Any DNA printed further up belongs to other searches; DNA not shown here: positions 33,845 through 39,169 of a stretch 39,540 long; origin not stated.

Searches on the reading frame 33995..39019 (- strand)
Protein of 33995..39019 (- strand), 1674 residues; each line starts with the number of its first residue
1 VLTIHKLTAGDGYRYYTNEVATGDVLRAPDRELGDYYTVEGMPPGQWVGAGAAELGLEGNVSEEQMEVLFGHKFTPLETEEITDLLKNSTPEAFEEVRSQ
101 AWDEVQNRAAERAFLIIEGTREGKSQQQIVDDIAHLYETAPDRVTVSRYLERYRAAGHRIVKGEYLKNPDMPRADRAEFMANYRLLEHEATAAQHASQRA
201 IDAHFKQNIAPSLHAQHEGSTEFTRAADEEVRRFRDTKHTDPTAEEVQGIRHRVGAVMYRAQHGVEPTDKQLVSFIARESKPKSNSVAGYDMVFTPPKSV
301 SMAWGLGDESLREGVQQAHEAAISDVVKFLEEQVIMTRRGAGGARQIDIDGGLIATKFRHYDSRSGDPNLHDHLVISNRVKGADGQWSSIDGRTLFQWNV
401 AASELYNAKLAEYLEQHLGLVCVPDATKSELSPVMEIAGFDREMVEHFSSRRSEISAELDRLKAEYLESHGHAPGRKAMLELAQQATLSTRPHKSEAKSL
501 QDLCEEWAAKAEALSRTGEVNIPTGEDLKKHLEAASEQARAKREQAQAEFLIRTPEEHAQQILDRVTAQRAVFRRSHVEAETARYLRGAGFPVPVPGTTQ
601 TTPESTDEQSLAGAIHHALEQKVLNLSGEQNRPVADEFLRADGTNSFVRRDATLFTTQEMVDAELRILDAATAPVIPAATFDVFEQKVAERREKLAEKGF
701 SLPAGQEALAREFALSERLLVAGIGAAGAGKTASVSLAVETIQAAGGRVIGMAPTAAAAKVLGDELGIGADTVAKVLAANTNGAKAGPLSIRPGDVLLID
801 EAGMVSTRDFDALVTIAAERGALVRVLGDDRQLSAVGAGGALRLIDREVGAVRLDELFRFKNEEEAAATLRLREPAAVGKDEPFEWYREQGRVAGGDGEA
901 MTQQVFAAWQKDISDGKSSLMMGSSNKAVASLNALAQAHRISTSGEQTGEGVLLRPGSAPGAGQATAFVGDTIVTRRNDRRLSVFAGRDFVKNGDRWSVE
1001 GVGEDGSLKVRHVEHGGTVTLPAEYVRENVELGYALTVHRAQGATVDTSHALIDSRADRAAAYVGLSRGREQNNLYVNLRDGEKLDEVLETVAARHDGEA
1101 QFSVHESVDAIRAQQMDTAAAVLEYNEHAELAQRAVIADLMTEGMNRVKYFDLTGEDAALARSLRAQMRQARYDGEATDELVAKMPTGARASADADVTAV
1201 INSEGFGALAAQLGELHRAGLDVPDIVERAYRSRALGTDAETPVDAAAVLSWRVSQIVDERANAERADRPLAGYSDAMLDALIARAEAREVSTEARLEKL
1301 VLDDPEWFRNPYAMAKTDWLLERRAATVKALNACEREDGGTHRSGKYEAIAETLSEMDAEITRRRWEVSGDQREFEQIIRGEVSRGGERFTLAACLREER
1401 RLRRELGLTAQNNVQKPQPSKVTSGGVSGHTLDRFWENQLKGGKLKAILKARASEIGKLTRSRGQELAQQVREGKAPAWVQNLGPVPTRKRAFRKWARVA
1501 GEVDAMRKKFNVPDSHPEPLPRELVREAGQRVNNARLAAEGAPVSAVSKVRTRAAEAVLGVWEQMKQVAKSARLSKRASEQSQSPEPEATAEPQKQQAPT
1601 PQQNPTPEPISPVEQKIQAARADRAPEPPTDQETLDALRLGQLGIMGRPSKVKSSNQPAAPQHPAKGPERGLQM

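Call 7: search_protein_families(library=pfam, proteins=[window:33995-39019:-], max_evalue=0.001)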
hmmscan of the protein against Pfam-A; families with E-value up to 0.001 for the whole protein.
window:33995-39019:- (1674 aa): 5 families
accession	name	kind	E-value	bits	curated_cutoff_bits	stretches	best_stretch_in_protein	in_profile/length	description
PF08751.17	TrwC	-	1.7e-76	258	25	2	258-513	48-285/286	TrwC relaxase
PF13604.12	AAA_30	-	2.7e-51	174.4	27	1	702-896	2-189/191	AAA domain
PF13245.12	AAA_19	-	1.7e-13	51.4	25.1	1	721-837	14-133/134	AAA domain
PF22232.2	TraI_hel_assoc_N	-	4.7e-06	27.6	27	1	725-824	1-95/99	TraI helicase-associated ssDNA bd, N-terminal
PF01443.25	Viral_helicase1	-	7.9e-06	26.3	21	0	995-1073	140-224/228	Viral superfamily 1 RNA helicase core domain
